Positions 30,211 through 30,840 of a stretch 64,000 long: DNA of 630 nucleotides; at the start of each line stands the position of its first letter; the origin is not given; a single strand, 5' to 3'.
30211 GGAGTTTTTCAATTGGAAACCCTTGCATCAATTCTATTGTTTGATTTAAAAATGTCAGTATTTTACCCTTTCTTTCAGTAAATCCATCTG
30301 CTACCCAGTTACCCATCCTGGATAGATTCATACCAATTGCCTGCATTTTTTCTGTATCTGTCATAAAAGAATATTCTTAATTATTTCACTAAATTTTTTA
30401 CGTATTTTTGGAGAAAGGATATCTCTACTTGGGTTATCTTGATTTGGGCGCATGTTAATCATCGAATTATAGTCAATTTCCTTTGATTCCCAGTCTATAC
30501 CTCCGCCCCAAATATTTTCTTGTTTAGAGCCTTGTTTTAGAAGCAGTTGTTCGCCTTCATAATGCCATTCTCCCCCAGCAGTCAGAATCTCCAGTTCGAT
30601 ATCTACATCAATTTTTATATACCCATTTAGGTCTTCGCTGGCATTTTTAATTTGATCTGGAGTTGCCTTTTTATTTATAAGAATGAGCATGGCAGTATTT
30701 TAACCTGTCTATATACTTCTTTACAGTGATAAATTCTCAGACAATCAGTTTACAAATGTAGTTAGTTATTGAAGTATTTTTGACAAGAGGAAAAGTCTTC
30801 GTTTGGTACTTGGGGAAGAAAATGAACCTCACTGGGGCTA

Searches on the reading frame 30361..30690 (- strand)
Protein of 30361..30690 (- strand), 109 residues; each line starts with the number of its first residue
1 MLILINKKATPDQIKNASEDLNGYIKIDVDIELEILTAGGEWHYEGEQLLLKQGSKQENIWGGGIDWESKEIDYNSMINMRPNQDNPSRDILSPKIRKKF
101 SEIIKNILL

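Call 43: search_protein_families(library=pfam, proteins=[window:30361-30690:-], max_evalue=0.01)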
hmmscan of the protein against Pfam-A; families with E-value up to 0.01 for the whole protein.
window:30361-30690:- (109 aa): 1 family
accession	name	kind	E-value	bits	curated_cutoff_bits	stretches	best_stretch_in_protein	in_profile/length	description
PF18924.5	DUF5674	-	9.6e-26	90.4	27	1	3-106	1-108/109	Protein of unknown function (DUF5674)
